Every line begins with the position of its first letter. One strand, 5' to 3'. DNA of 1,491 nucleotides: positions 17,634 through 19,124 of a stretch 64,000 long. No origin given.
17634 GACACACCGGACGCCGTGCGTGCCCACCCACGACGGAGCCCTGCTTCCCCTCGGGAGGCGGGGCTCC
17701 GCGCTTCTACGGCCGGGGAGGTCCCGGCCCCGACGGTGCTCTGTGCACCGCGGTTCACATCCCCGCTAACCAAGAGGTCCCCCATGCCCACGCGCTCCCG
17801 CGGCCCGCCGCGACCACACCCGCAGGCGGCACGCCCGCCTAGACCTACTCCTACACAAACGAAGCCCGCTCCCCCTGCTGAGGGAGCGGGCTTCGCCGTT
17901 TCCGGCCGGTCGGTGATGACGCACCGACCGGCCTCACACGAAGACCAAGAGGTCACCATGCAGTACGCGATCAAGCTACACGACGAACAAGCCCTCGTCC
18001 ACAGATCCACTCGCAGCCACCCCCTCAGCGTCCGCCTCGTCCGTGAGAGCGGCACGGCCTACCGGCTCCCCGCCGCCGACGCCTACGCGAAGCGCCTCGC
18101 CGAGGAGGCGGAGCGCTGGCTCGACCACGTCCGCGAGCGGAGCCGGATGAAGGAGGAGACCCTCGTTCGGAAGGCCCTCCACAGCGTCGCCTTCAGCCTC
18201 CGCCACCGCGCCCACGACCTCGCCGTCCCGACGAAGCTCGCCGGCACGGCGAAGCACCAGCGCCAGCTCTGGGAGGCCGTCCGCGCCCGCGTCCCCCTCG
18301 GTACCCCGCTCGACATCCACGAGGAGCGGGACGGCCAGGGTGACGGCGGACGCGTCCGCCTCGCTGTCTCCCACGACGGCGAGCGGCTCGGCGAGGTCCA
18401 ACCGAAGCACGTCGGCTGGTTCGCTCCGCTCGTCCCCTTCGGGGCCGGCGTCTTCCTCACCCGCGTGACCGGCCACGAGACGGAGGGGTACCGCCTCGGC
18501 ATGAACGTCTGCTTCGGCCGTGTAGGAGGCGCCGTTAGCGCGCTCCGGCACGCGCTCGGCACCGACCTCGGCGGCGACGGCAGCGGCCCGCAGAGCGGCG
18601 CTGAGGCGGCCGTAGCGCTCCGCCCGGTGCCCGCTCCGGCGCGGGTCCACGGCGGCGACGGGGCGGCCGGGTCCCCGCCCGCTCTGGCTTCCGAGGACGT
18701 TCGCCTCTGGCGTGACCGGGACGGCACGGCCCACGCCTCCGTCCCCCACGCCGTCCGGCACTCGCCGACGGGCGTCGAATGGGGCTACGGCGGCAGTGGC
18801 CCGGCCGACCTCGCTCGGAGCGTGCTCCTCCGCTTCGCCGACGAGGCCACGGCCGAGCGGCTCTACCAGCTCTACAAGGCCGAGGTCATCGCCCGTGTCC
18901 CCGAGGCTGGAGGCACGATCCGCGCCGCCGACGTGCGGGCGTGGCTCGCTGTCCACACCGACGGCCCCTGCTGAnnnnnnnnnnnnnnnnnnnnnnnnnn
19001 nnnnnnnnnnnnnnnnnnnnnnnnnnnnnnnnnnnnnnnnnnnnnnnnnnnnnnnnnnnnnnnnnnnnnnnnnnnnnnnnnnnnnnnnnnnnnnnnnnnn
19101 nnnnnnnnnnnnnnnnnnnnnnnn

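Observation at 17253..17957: A 700-bp non-coding, hairpin-dense region sits between umuC and the ArdC module, with a duplicated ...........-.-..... motif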

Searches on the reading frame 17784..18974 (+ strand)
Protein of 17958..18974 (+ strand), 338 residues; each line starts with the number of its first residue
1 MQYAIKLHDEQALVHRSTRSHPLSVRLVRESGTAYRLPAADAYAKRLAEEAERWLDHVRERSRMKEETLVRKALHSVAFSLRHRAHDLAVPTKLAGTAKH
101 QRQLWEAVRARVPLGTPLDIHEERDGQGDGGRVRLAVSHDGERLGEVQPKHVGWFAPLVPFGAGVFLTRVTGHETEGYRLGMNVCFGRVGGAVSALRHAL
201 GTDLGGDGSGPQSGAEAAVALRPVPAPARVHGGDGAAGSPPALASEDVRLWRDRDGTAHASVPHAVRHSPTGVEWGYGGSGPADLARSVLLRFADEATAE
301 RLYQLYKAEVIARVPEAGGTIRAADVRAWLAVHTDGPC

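Call 7: search_protein_families(library=pfam, proteins=[window:17958-18974:+, window:17784-18974:+], max_evalue=0.01)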
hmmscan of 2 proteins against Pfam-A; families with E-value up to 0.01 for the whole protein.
window:17958-18974:+ (338 aa): 1 family
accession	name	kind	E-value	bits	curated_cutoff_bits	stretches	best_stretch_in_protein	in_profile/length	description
PF19663.4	DUF6166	-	4.3e-20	72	27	1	254-331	15-92/93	Family of unknown function (DUF6166)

window:17784-18974:+ (396 aa): 1 family
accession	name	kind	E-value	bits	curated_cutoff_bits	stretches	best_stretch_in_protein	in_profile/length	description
PF19663.4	DUF6166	-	7.5e-20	71.2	27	1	312-389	15-92/93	Family of unknown function (DUF6166)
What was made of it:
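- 17958..18974 (+): DUF6166-domain protein gene (338 aa), the first long gene of the operon. Pfam PF19663 at 4e-20 (call 7).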

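Call 8: find_homologous_proteins(query=window:17958-18974:+, max_evalue=0.00001)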
Query window:17958-18974:+ (338 aa): 150 proteins with E <= 0.00001 among 8000 candidates; the best 120 are listed.
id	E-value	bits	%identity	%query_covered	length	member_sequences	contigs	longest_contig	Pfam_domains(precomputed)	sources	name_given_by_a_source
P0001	2.0e-221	752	100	100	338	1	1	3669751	PF19663.5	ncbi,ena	-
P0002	6.5e-110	386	55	92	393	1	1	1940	PF19663.5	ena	-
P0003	6.8e-110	386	59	98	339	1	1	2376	PF19663.5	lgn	-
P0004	7.9e-108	379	58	99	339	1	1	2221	PF19663.5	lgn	-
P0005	7.4e-107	376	58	91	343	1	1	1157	PF19663.5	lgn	-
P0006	4.9e-106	373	58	92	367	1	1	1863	PF19663.5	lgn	-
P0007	1.0e-105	372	57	98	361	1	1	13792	PF19663.5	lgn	-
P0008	8.4e-105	369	56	91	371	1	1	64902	PF19663.5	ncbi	ncbi:MAG: DUF6166 domain-containing protein [Rhodothermales bacterium]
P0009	1.1e-104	369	59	91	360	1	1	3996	PF19663.5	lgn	-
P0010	1.8e-104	368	57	91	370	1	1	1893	PF19663.5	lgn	-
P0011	2.2e-104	368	57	99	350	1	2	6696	PF19663.5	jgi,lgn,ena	jgi:hypothetical protein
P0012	5.0e-101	357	55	99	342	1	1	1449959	PF19663.5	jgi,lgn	-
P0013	3.2e-99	351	57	92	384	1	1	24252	PF19663.5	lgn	-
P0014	1.7e-96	342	55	98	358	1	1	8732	PF19663.5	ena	-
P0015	9.1e-95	336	52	98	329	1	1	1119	PF19663.5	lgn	-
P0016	1.7e-92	329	51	99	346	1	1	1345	PF19663.5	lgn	-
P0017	6.1e-88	314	59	87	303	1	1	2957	PF19663.5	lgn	-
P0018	1.2e-85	306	56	78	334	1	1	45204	PF19663.5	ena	-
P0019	9.4e-85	303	51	98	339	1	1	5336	PF19663.5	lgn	-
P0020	1.7e-82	296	52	88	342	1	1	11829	PF19663.5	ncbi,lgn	ncbi:MAG: DUF6166 domain-containing protein [Bacteroidota bacterium]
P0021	1.3e-81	293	50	91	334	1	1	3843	PF19663.5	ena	-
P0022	1.4e-81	293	49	98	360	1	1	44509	PF19663.5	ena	-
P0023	4.1e-79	285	54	84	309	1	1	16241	PF19663.5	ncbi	-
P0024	1.3e-78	283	52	88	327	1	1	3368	PF19663.5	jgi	jgi:hypothetical protein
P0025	3.5e-77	278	46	93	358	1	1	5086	PF19663.5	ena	-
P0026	5.4e-77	278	49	91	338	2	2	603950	PF19663.5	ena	-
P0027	2.9e-76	275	50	89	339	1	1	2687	PF19663.5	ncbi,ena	-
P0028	1.1e-75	273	50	76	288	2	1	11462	PF19663.5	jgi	jgi:hypothetical protein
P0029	1.5e-75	273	46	91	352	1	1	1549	PF19663.5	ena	-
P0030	1.7e-75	273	54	85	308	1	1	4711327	PF19663.5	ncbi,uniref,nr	ncbi:DUF6166 domain-containing protein [Rubrivirga marina]|uniref:DUF6166 domain-containing protein 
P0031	1.9e-75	273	50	91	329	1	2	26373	PF19663.5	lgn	-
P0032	1.2e-74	270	50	94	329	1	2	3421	PF19663.5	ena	-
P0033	1.7e-74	269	48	89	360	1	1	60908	PF19663.5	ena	-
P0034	2.2e-74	269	49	94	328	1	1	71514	PF19663.5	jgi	jgi:hypothetical protein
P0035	3.1e-74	269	50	89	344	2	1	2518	PF19663.5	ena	-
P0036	6.8e-74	267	48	91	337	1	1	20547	PF19663.5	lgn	-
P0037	1.5e-73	266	51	87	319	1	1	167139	PF19663.5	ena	-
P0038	3.1e-73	265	49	95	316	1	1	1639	PF19663.5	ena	-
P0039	4.9e-73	265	49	93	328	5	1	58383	PF19663.5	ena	-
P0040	8.1e-73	264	53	91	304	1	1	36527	PF19663.5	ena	-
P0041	2.3e-72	262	47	95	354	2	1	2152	PF19663.5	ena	-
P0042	2.9e-72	262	50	90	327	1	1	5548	PF19663.5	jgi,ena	jgi:hypothetical protein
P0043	3.0e-72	262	45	100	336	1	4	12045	PF19663.5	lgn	-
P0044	3.8e-72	262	49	91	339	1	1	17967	PF19663.5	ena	-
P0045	4.1e-72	262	49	95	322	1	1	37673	PF19663.5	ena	-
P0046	4.1e-72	262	49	94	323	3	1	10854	PF19663.5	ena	-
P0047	4.4e-72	261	50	92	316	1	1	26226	PF19663.5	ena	-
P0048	6.7e-72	261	49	95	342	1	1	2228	PF19663.5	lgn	-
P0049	8.0e-72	261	50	89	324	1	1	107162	PF19663.5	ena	-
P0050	1.1e-71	260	49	94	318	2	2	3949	PF19663.5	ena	-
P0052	1.6e-71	260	45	99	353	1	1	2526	PF19663.5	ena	-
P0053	4.5e-71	258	48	94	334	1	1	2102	PF19663.5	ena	-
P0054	6.0e-71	258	50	87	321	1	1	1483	PF19663.5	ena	-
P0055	1.1e-70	257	50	87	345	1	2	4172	PF19663.5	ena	-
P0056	1.2e-70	257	48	95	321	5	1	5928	PF19663.5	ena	-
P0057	2.3e-70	256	55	67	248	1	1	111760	PF19663.5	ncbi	ncbi:MAG: DUF6166 domain-containing protein [Rhodothermales bacterium]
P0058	2.6e-70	256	48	87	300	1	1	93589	PF19663.5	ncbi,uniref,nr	ncbi:DUF6166 domain-containing protein [Rubrivirga litoralis]|uniref:DUF6166 domain-containing prote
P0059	3.9e-70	255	47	92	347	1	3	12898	PF19663.5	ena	-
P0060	8.2e-70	254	48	90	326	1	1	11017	PF19663.5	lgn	-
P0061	1.5e-69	253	50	87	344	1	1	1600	PF19663.5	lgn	-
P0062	1.9e-69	253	49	87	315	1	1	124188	PF19663.5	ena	-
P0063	2.7e-69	252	49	87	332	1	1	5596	PF19663.5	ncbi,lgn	ncbi:MAG: DUF6166 domain-containing protein [Bacteroidota bacterium]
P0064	3.3e-69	252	45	95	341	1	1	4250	PF19663.5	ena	-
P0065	4.2e-69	252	46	92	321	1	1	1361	PF19663.5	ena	-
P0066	6.4e-69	251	45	95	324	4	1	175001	PF19663.5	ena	-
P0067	6.6e-69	251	47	95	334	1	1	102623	PF19663.5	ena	-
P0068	8.9e-69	251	49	87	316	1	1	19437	PF19663.5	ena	-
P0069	8.9e-69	251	48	90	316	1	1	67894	PF19663.5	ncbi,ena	-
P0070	1.1e-68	250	49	90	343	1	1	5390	PF19663.5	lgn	-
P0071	1.3e-68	250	47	87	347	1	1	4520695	PF19663.5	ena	-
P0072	1.9e-68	250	46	94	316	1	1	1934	PF19663.5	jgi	jgi:hypothetical protein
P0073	2.4e-68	249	46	94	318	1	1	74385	PF19663.5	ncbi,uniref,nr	ncbi:DUF6166 domain-containing protein [Rubrivirga litoralis]|uniref:DUF6166 domain-containing prote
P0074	2.7e-68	249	49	92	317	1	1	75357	PF19663.5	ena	-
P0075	2.7e-68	249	49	87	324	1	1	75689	PF19663.5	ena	-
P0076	3.5e-68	249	46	94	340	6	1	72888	PF19663.5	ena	-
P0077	4.9e-68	248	48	90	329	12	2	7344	PF19663.5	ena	-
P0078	6.6e-68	248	46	89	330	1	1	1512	PF19663.5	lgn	-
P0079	9.6e-68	247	45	99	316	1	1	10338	PF19663.5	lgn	-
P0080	2.3e-67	246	47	87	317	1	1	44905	PF19663.5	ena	-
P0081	2.8e-67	246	48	87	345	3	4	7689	PF19663.5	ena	-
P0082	3.0e-67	246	50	83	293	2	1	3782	PF19663.5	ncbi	ncbi:MAG: DUF6166 domain-containing protein, partial [Bacteroidota bacterium]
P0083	6.8e-67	244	47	87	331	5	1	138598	PF19663.5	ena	-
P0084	6.8e-67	244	50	89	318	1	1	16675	PF19663.5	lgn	-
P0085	1.1e-66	244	46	88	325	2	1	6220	PF19663.5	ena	-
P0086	1.3e-66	243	46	87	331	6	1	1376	PF19663.5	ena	-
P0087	1.4e-66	243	50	91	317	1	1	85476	PF19663.5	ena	-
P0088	4.1e-66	242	45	89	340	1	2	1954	PF19663.5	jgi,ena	-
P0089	6.3e-66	241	47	87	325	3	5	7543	PF19663.5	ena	-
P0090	1.0e-65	241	47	94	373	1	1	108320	PF19663.5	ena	-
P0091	8.0e-65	238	46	89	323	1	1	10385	PF19663.5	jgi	jgi:hypothetical protein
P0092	1.6e-64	237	50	80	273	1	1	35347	PF19663.5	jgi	-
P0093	6.2e-64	235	47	87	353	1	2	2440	PF19663.5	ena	-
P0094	2.1e-63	233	47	82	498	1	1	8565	PF19663.5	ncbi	-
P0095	2.2e-63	233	48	87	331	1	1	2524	PF19663.5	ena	-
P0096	4.9e-63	232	46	91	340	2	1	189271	PF19663.5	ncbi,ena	-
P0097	5.6e-62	228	46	87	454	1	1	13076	PF19663.5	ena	-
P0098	5.8e-62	228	46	90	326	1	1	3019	PF19663.5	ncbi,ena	-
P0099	8.3e-62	228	56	54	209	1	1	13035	PF19663.5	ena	-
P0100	8.7e-62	228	46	87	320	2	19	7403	PF19663.5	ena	-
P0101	9.8e-62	227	46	98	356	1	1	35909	PF19663.5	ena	-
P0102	1.4e-61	227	45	88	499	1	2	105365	PF19663.5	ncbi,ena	-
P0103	4.5e-61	225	47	87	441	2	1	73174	PF19663.5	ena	-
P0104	6.7e-61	225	47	87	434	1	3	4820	PF19663.5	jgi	jgi:hypothetical protein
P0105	9.7e-61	224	44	88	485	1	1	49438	PF19663.5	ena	-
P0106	1.1e-60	224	45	89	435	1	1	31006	PF19663.5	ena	-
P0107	3.2e-60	222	45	90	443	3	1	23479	PF19663.5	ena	-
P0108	3.3e-60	222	45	89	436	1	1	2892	PF19663.5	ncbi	-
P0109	4.6e-60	222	45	96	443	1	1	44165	PF19663.5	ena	-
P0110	1.5e-59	220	48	79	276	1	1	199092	PF19663.5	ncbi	ncbi:MAG: hypothetical protein SangKO_100240 [Sandaracinaceae bacterium]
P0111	3.4e-58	216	45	98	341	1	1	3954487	PF19663.5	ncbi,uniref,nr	ncbi:DUF6166 domain-containing protein [Rubricoccus marinus]|uniref:Uncharacterized protein n=1 Tax=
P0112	4.1e-57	212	44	87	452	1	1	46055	PF19663.5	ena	-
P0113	1.7e-56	210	41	89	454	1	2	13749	PF19663.5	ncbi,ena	-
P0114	4.7e-56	209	45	85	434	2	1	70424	PF19663.5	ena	-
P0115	2.3e-55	206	43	86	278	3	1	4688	PF19663.5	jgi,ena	-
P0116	1.1e-54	204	43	87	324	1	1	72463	PF19663.5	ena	-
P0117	3.5e-54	203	45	85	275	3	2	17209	PF19663.5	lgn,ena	-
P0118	3.0e-51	193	52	63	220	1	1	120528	PF19663.5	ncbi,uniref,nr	ncbi:DUF6166 domain-containing protein [Rubrivirga sp. S365]|uniref:DUF6166 domain-containing protei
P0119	4.4e-51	192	44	91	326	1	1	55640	PF19663.5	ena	-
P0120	5.4e-51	192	42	91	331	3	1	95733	PF19663.5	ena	-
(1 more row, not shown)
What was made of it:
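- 17958..18974 (+): The identical 338-aa protein is in public data (P0001, call 8).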

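Call 11: find_encoding_contigs(protein=P0001, flank=10000, max_places=3)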
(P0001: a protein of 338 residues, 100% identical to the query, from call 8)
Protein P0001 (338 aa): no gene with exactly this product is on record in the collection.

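Call 13: find_related_loci(query=A1, collection=genome_contigs, flank=6000)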
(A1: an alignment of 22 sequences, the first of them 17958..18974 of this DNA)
Query A1 (338 aa) in genome_contigs; peptide patterns used: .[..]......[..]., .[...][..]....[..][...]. (x = any residue, [..] = any of these).
131 stretches matched a pattern; 60 encode a relative of the query (tblastn E <= 1e-3); 60 distinct loci.
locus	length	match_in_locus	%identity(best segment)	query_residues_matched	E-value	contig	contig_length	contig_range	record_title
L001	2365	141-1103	51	28-335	6e-85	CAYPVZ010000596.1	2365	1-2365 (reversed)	MAG TPA_asm: uncultured Rhodothermales bacterium isolate binchicken_co237_18 genome assembly, contig: NODE_33890_length_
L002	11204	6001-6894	52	27-322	1e-81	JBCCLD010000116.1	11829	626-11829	MAG: Bacteroidota bacterium isolate P01_C01_bin.19 k141_2627270_length_11829_cov_9.0000, whole genome shotgun sequence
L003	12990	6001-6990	47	1-331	3e-81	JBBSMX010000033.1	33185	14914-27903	MAG: Rhodothermales bacterium isolate LS5_sbin.43 LS5_sbin.43_K_204878_L_33185_cov_28.8109, whole genome shotgun sequenc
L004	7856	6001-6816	54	53-337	9e-81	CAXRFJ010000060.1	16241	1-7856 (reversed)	MAG: Rubrivirga sp. isolate CJ05B_8.35 genome assembly, contig: k141_680099, whole genome shotgun sequence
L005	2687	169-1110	50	31-331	5e-79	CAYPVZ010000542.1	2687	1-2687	MAG TPA_asm: uncultured Rhodothermales bacterium isolate binchicken_co237_18 genome assembly, contig: NODE_27167_length_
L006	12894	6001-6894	50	28-330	1e-75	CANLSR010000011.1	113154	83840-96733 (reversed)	uncultured bacterium isolate 2-283.fasta genome assembly, contig: NODE_11, whole genome shotgun sequence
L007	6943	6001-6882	51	33-337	3e-73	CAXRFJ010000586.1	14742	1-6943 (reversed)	MAG: Rubrivirga sp. isolate CJ05B_8.35 genome assembly, contig: k141_705413, whole genome shotgun sequence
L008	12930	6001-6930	46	12-330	1e-72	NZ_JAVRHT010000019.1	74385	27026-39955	Rubrivirga litoralis strain F394 19, whole genome shotgun sequence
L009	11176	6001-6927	47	10-331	2e-71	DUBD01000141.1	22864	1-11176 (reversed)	MAG TPA_asm: Bacteroidetes bacterium isolate UWMA-0293 NODE_3063_length_22864_cov_0.113815, whole genome shotgun sequenc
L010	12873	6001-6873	48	28-330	2e-71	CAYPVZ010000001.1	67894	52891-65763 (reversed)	MAG TPA_asm: uncultured Rhodothermales bacterium isolate binchicken_co237_18 genome assembly, contig: NODE_289_length_67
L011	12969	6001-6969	44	27-335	2e-70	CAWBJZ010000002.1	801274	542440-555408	MAG: Rubricoccaceae bacterium isolate MFD03250.bin.2.44 genome assembly, contig: contig_15459, whole genome shotgun sequ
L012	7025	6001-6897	49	37-330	2e-69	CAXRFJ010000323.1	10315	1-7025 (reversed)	MAG: Rubrivirga sp. isolate CJ05B_8.35 genome assembly, contig: k141_388793, whole genome shotgun sequence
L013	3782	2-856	50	50-330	3e-68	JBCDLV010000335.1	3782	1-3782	MAG: Bacteroidota bacterium isolate P01_H01_bin.93 k141_10402_length_3782_cov_68.0253, whole genome shotgun sequence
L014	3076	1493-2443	44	2-331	2e-67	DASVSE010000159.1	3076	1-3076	MAG TPA_asm: Rubricoccaceae bacterium isolate SMAG_U3254 k141_420226, whole genome shotgun sequence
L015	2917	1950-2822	47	31-331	4e-66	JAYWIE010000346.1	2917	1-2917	MAG: Rubricoccaceae bacterium isolate GLR81_GL56_UP_2_concoct_90 GLR81_GL56_UP_2_concoct_90_345, whole genome shotgun se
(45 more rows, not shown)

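Call 17: find_encoding_contigs(protein=P0012, flank=10000, max_places=2)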
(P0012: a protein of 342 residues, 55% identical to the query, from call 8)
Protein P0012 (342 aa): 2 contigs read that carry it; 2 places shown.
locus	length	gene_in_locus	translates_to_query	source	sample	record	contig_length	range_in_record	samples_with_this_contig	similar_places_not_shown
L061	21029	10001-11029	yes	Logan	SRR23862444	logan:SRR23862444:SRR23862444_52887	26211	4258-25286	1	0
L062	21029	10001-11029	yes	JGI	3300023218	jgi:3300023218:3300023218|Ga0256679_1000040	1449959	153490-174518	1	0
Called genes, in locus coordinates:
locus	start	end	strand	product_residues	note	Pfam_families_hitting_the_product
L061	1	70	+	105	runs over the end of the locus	-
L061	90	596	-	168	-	-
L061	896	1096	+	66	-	-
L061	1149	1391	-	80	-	-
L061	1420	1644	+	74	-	-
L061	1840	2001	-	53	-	-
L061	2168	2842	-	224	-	PF01047:MarR (weak), PF12802:MarR_2 (weak), PF25213:HVO_A0261_N (weak), PF12840:HTH_20 (faint)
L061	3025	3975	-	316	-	PF14280:DUF4365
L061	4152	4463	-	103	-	-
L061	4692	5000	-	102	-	-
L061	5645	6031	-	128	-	-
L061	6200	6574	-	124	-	-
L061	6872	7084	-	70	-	-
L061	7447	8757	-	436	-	-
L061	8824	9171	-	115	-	-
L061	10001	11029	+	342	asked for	PF19663:DUF6166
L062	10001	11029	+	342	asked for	PF19663:DUF6166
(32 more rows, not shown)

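Call 18: find_encoding_contigs(protein=P0008, flank=10000, max_places=2)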
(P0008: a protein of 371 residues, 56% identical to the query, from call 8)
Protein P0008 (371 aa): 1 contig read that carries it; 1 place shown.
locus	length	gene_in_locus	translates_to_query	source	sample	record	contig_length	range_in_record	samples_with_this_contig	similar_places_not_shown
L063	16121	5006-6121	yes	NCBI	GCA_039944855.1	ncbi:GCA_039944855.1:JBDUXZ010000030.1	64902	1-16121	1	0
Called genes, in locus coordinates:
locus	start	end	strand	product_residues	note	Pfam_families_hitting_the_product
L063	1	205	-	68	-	PF00072:Response_reg (weak)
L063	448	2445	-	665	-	PF00989:PAS (weak), PF13188:PAS_8 (weak), PF08448:PAS_4, PF13426:PAS_9, PF07730:HisKA_3, PF13581:HATPase_c_2 (faint), PF02518:HATPase_c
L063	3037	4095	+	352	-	PF00589:Phage_integrase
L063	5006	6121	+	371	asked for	PF19663:DUF6166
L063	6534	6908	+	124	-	PF04002:RadC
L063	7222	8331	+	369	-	-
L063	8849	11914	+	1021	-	PF27114:Phage_tail_beta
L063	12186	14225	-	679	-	PF01757:Acyl_transf_3, PF19040:SGNH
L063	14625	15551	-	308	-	PF13578:Methyltransf_24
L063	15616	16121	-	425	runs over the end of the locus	PF13439:Glyco_transf_4 (weak), PF13579:Glyco_trans_4_4, PF00534:Glycos_transf_1, PF13692:Glyco_trans_1_4 (weak)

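Call 22: find_encoding_contigs(protein=P0030, flank=10000, max_places=1)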
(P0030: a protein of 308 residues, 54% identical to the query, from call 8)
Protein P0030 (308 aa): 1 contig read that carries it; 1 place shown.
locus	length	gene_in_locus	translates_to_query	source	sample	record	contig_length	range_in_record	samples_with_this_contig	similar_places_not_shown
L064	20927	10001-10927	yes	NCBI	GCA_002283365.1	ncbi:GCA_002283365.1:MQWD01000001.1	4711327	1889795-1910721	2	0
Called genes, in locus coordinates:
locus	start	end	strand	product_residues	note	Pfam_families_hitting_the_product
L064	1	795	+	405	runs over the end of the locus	PF02321:OEP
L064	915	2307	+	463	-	PF19335:HMBD, PF25919:BSH_CusB, PF25973:BSH_CzcB (weak), PF25869:3HB_CusB, PF25954:Beta-barrel_RND_2, PF25967:RND-MFP_C (weak), PF25975:CzcB_C, PF25989:YknX_C (weak)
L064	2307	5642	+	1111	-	PF00873:ACR_tran, PF03176:MMPL (faint)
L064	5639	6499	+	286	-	PF01551:Peptidase_M23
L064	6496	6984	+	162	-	PF13473:Cupredoxin_1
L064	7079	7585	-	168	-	PF00717:Peptidase_S24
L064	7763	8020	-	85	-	-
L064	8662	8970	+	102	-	-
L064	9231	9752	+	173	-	-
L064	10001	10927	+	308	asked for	PF19663:DUF6166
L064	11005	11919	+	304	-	PF08401:ArdcN, PF06114:Peptidase_M78 (weak)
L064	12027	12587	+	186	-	PF04002:RadC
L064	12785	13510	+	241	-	PF13392:HNH_3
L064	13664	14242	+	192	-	PF13560:HTH_31 (weak)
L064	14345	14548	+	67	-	-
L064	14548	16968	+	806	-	-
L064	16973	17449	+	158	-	PF13392:HNH_3 (weak)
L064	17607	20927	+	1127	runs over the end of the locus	PF13091:PLDc_2, PF00176:SNF2-rel_dom (faint), PF00270:DEAD (faint), PF04851:ResIII (faint), PF00271:Helicase_C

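Call 23: find_encoding_contigs(protein=P0111, flank=10000, max_places=1)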
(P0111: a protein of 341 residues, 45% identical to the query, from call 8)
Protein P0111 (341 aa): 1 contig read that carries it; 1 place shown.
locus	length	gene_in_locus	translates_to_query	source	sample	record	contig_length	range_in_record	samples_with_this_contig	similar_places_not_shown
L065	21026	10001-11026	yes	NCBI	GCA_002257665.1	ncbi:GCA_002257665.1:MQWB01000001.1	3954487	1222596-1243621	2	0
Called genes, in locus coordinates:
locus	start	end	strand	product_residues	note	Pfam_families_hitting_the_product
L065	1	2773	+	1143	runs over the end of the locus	PF20464:MmeI_N, PF20465:MmeI_hel, PF20473:MmeI_Mtase, PF20466:MmeI_TRD (weak)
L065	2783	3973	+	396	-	PF12686:DUF3800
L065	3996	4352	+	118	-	-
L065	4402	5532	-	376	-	PF00817:IMS, PF11799:IMS_C, PF13438:DUF4113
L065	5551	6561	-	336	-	PF01548:DEDD_Tnp_IS110, PF02371:Transposase_20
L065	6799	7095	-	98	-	PF00817:IMS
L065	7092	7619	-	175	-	PF00717:Peptidase_S24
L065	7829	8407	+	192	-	-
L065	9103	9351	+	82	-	-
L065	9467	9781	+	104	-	-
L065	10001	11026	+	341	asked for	PF19663:DUF6166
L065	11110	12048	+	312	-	PF08401:ArdcN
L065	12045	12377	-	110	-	-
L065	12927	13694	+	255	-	PF23343:REP_ORF2-G2P (weak)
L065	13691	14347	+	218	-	-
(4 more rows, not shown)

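Call 24: find_encoding_contigs(protein=P0071, flank=10000, max_places=1)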
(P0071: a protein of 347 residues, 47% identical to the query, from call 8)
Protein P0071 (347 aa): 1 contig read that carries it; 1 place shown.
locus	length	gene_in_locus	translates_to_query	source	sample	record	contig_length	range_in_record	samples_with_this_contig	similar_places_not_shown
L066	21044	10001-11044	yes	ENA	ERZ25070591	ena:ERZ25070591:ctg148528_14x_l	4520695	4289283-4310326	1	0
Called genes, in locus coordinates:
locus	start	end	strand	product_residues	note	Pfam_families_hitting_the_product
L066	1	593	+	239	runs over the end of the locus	-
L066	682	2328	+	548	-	PF26363:Phospholipase-like (faint), PF01764:Lipase_3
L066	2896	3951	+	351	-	PF28530:DUF8426, PF04471:Mrr_cat, PF22722:NA-iREase1 (faint)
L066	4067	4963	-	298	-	-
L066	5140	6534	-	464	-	PF00817:IMS, PF11799:IMS_C, PF13438:DUF4113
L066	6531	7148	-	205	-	-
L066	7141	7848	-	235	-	-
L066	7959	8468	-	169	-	PF00717:Peptidase_S24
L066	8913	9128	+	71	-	-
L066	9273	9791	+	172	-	-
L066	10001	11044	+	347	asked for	PF19663:DUF6166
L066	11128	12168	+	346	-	PF08401:ArdcN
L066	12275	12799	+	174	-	PF04002:RadC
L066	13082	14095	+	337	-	PF13280:WYL (faint), PF25583:WCX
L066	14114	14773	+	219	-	PF01881:Cas_Cas6_C (weak)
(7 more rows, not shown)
